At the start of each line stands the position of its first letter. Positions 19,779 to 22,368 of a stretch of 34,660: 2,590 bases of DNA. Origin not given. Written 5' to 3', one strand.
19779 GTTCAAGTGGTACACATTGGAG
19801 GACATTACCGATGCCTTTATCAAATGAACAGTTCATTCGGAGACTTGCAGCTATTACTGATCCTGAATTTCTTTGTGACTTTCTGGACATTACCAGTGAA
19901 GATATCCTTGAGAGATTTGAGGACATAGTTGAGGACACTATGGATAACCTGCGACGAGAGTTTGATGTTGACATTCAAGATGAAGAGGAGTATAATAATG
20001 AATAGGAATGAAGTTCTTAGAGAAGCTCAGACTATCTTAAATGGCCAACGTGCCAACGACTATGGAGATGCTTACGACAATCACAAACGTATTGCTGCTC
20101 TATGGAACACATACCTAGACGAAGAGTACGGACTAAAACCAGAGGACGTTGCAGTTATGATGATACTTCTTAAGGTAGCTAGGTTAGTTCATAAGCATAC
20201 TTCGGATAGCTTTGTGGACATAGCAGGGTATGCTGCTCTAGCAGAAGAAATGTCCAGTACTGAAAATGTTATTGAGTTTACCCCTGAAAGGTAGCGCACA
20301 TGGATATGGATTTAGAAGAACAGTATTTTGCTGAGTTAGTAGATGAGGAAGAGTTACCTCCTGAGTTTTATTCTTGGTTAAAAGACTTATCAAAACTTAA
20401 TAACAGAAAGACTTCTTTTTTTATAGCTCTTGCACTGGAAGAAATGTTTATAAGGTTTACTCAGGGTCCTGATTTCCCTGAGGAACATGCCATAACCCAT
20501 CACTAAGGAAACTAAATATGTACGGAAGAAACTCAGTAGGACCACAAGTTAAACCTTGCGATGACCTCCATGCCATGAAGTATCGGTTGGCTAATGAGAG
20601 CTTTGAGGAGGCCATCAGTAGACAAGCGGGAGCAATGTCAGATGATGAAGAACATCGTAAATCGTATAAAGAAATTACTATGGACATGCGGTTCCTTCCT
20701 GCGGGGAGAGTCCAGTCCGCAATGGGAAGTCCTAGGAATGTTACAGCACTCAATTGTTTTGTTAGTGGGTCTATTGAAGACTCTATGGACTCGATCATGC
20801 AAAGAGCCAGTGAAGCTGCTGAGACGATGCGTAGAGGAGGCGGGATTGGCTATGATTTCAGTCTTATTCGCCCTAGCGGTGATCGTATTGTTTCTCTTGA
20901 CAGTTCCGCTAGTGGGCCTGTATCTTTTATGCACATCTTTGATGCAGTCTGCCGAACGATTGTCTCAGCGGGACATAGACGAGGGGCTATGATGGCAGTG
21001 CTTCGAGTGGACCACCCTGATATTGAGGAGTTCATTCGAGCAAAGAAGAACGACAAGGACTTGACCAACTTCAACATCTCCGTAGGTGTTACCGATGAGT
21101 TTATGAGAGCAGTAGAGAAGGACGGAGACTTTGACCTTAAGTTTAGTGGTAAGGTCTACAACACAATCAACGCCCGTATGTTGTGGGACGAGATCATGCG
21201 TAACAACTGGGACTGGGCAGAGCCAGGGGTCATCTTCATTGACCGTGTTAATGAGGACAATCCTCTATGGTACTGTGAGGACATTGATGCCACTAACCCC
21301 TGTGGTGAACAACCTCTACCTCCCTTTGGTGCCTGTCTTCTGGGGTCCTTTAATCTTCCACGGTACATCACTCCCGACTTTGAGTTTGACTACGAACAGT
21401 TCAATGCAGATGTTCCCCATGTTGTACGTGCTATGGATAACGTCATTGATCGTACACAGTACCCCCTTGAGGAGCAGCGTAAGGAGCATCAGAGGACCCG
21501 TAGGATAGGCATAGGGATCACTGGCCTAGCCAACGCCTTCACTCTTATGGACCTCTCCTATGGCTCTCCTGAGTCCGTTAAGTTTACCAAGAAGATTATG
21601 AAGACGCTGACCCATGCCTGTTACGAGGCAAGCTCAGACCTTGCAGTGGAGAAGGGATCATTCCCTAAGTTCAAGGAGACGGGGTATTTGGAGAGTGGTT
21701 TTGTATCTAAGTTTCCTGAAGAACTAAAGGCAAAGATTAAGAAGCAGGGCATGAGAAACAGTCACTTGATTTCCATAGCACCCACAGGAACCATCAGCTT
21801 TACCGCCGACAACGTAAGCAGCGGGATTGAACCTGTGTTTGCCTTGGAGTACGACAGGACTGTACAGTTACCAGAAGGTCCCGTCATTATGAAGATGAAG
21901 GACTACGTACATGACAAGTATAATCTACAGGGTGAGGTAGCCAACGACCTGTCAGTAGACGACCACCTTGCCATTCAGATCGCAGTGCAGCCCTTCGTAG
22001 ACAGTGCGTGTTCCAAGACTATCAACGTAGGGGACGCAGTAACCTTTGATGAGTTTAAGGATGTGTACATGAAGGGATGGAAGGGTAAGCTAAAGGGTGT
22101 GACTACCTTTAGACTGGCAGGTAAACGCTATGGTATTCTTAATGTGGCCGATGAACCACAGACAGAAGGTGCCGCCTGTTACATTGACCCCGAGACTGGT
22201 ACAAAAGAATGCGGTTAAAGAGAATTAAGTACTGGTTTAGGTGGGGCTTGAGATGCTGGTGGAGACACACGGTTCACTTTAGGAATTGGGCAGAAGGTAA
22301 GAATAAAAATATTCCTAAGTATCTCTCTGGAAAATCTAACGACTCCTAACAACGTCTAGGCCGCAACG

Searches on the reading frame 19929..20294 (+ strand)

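Call 13: search_protein_families(library=pfam, proteins=[window:19929-20294:+], max_evalue=0.01)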
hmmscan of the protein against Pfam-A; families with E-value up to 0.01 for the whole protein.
window:19929-20294:+ (121 aa): 1 family
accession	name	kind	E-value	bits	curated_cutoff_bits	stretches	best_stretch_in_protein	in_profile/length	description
PF19905.4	DUF6378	-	1.5e-30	105.8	27.1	1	28-108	1-80/81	Domain of unknown function (DUF6378)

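Call 67: search_protein_families(library=phrogs, proteins=[window:19929-20294:+], max_evalue=0.01)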
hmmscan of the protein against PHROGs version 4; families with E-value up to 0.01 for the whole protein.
window:19929-20294:+ (121 aa): 7 families
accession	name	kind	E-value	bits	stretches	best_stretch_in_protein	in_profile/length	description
phrog_1167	-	other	1e-33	118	1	26-112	3-88/169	phosphofructokinase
phrog_474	-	other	9.2e-33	115.3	1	17-111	120-213/274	phosphofructokinase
phrog_6328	-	unknown function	4.9e-20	73.7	1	15-109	148-242/249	-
phrog_18396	-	unknown function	2.3e-17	64.9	1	24-109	155-245/248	-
phrog_1597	-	unknown function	1.6e-10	42.7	1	27-105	99-176/189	-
phrog_6342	-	unknown function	2.4e-10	41.9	1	25-109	50-133/236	-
phrog_9871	-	unknown function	4.9e-05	24.5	1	31-108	8-86/184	-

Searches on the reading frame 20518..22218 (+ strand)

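Call 13: search_protein_families(library=pfam, proteins=[window:20518-22218:+], max_evalue=0.01)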
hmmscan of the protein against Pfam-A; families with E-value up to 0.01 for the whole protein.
window:20518-22218:+ (566 aa): 1 family
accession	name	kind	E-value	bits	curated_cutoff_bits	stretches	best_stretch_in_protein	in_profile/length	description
PF02867.20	Ribonuc_red_lgC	-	1.7e-122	410.1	23.9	1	79-530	2-522/523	Ribonucleotide reductase, barrel domain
